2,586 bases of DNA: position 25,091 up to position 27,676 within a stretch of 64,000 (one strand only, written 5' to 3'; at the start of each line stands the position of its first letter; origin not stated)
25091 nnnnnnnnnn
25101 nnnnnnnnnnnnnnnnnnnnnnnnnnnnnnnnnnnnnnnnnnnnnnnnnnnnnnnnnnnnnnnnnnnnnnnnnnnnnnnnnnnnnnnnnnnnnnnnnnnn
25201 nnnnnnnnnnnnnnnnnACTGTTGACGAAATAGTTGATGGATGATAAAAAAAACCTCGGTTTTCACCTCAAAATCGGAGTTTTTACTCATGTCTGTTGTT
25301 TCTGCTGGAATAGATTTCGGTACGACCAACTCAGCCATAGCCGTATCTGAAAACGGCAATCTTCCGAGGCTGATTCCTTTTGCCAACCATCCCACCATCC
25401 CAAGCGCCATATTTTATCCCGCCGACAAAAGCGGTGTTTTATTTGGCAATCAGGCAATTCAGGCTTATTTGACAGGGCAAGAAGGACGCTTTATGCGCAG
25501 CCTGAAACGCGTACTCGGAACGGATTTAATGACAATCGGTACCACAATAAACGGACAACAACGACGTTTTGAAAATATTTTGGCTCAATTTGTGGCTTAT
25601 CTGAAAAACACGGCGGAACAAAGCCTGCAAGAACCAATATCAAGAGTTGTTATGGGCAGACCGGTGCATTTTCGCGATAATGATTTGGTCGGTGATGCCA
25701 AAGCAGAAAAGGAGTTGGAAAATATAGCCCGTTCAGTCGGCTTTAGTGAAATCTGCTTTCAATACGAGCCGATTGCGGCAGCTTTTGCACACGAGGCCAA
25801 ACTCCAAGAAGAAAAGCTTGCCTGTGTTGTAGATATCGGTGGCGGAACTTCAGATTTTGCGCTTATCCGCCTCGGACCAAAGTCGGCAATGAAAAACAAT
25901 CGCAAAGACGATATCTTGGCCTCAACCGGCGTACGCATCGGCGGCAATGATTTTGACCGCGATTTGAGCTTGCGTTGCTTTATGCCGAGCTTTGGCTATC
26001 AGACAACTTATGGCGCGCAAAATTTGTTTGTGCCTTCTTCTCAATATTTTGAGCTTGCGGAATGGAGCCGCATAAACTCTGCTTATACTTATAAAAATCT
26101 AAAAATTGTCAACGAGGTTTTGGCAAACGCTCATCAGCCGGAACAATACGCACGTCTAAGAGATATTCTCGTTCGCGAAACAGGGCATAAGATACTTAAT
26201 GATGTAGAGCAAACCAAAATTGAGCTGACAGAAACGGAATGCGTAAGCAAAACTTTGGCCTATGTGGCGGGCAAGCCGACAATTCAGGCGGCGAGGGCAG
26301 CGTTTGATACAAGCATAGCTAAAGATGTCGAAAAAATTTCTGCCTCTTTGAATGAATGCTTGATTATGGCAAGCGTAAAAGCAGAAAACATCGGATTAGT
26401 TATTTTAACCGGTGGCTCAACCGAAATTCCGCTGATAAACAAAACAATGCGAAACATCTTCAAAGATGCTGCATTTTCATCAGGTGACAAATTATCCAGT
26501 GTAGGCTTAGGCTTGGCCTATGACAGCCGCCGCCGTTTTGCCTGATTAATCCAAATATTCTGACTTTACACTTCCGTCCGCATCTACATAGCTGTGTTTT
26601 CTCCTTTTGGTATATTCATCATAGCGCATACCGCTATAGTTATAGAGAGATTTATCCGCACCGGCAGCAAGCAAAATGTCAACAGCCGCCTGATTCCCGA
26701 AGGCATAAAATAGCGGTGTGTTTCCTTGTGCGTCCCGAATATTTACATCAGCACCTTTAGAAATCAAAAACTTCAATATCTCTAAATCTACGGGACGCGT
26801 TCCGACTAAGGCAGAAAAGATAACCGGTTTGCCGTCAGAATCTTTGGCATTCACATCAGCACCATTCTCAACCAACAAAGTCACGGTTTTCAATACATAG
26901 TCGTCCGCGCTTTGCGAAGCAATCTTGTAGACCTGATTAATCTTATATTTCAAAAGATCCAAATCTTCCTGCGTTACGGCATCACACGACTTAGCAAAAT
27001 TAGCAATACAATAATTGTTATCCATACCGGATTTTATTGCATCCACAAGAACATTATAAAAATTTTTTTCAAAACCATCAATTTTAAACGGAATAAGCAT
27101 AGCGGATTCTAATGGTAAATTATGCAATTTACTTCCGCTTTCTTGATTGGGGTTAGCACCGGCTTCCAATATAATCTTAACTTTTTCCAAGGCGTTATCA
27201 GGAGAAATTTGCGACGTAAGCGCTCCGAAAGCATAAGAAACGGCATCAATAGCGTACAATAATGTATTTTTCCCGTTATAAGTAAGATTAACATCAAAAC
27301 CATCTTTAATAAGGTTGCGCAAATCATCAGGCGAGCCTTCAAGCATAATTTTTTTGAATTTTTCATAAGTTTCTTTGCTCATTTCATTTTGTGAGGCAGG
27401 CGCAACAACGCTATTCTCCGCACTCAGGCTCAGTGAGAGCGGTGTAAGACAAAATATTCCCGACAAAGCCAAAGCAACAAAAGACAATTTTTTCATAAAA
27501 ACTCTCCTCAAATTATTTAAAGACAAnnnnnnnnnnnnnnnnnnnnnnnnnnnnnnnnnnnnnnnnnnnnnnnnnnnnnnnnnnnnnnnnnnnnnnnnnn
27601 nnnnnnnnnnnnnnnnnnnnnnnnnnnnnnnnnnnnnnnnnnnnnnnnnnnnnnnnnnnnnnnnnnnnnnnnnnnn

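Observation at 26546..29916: Four-gene operon mixing glycan enzymes with a stand-alone (p)ppGpp-hydrolase domain and a secreted ankyrin protein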

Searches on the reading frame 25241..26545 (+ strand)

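Call 3: search_protein_families(library=pfam, proteins=[window:25241-26545:+], max_evalue=0.01)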
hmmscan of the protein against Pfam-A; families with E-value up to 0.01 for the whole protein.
window:25241-26545:+ (434 aa): 3 families
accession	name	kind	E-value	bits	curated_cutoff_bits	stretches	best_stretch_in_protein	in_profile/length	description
PF00012.26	HSP70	-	1.2e-27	96.9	20.6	2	22-242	2-230/599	Hsp70 protein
PF06723.19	MreB_Mbl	-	5e-10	39.2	27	1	156-241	109-183/327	MreB/Mbl protein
PF14450.12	FtsA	-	0.00021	22.1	31.8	0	195-243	1-38/127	Cell division protein FtsA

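Call 4: search_protein_families(library=ncbifam, proteins=[window:25241-26545:+], max_evalue=0.01)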
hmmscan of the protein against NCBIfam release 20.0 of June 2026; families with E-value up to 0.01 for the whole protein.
window:25241-26545:+ (434 aa): 14 families
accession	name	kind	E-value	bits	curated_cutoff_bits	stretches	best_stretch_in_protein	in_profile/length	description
NF008673.0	PRK11678.1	equivalog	3.4e-76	256.9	331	1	62-433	82-449/450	molecular chaperone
NF003520.0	PRK05183.1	subfamily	4.9e-30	104.5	620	3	310-426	260-376/621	Fe-S protein assembly chaperone HscA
TIGR01991.1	HscA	equivalog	2.9e-29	102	708.55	3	312-426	242-356/600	Fe-S protein assembly chaperone HscA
NF001413.0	PRK00290.1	equivalog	1.6e-28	99.4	648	2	22-241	5-227/625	molecular chaperone DnaK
TIGR02350.1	prok_dnaK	equivalog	3.7e-28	98.3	822.55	2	23-241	4-226/596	molecular chaperone DnaK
NF002399.0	PRK01433.1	equivalog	3.6e-24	85.3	743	2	20-239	20-234/595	Fe-S protein assembly chaperone HscA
NF009947.0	PRK13411.1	equivalog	4.9e-22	77.7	1002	3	98-241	98-229/662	molecular chaperone DnaK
NF009946.0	PRK13410.1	equivalog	1.9e-20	72.7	1019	3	111-241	113-230/669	molecular chaperone DnaK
NF010540.1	PRK13929.1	exception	4.8e-10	39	515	1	154-242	112-189/334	rod-share determining protein MreBH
NF010539.0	PRK13927.1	subfamily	9.4e-10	37.9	293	1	113-241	82-189/339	rod shape-determining protein MreB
TIGR00904.1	mreB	subfamily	3.9e-09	36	365.75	1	157-240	115-187/334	MreB/Mrl family cell shape determining protein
NF053558.1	BeeR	equivalog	9.3e-07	28.1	530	1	22-210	3-177/349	BeeR family actin-like protein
NF011660.0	PRK15080.1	equivalog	3.5e-05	23.2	182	1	118-211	79-160/277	ethanolamine utilization protein EutJ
TIGR02529.1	EutJ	subfamily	0.0089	15.5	152.1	0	118-212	46-128/239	ethanolamine utilization protein EutJ family protein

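Call 68: search_protein_families(library=padloc, proteins=[window:25241-26545:+], max_evalue=0.01)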
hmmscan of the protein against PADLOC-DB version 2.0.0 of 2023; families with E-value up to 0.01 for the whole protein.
window:25241-26545:+ (434 aa): 1 family
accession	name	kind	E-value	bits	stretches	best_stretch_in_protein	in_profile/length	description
PDLC04731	PDC-M61B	-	9.6e-12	42.4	1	176-242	331-399/588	-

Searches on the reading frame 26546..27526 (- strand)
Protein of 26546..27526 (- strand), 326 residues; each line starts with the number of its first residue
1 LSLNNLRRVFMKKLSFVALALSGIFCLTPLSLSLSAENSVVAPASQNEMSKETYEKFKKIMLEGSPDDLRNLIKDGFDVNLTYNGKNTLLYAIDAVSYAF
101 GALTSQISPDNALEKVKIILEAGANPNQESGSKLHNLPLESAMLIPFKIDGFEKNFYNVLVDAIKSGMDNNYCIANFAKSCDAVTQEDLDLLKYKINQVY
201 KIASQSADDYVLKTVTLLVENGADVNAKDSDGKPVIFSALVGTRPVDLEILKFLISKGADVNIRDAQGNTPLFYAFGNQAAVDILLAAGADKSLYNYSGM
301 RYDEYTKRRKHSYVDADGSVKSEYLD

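Call 3: search_protein_families(library=pfam, proteins=[window:26546-27526:-], max_evalue=0.01)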
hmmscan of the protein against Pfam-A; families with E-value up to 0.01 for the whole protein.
window:26546-27526:- (326 aa): 5 families
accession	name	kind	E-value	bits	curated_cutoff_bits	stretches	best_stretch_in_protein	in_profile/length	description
PF13637.12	Ank_4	-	5e-15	55.7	22.7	1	247-278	9-40/50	Ankyrin repeats (many copies)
PF12796.13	Ank_2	-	2.6e-14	54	27.3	1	212-294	10-88/90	Ankyrin repeats (3 copies)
PF00023.36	Ank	-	5.9e-14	51.8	21.1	0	248-265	15-32/33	Ankyrin repeat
PF13857.12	Ank_5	-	6.5e-07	30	27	0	247-275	28-56/56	Ankyrin repeats (many copies)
PF13606.12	Ank_3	-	4e-05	24.1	22.3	0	247-263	14-30/30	Ankyrin repeat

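Call 4: search_protein_families(library=ncbifam, proteins=[window:26546-27526:-], max_evalue=0.01)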
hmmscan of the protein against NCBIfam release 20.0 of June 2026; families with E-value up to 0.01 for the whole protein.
window:26546-27526:- (326 aa): 7 families
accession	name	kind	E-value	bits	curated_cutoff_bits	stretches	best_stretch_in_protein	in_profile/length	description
NF043029.1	T4SS_AnkY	equivalog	1.7e-07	30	600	1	214-276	473-532/543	Dot/Icm T4SS effector AnkY/LegA9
NF043023.1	T4SS_AnkH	equivalog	9.5e-07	27.9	600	1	213-300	13-99/467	Dot/Icm T4SS effector AnkH/LegA3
NF041931.2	MzaA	equivalog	5.4e-05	22.2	800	1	252-312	19-81/726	MZA anti-phage system associated sigma-70 family RNA polymerase sigma factor MzaA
NF043022.1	T4SS_AnkG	equivalog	0.00033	19.6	500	1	201-283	370-453/455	Dot/Icm T4SS effector AnkG/AnkZ/LegA7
NF043028.1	T4SS_AnkX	equivalog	0.0045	15.2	1400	0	217-278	403-470/938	Dot/Icm T4SS effector AnkN/AnkX/LegA8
NF038106.1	gamma_NF038106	equivalog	0.0055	16.9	50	0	207-235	45-72/93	PA4642 family protein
TIGR00854.1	pts-sorbose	subfamily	0.0095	16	163.6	0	245-314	51-120/150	mannose/fructose/sorbose PTS transporter subunit IIB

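Call 68: search_protein_families(library=padloc, proteins=[window:26546-27496:-], max_evalue=0.01)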
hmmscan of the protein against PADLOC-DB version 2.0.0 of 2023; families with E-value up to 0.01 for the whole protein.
window:26546-27496:- (316 aa): 3 families
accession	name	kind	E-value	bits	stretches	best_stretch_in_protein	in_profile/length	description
PDLC04783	PDC-M72A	-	9.3e-15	52.8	1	204-286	245-326/392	-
PDLC02908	Ankyrin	-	0.00013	18.4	1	248-291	726-771/880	-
PDLC02203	MzaA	-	0.0048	13.2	1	240-297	26-85/683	-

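Call 69: search_protein_families(library=phrogs, proteins=[window:26546-27496:-], max_evalue=0.001)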
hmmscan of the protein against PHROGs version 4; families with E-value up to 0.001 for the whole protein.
window:26546-27496:- (316 aa): 3 families
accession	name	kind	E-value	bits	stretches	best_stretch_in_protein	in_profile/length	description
phrog_9262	-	unknown function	6e-28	99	2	165-296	16-150/253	-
phrog_9049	-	unknown function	8.5e-14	49.4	1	103-283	3137-3317/4700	-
phrog_16592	-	unknown function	3.1e-08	33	1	205-289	160-247/974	-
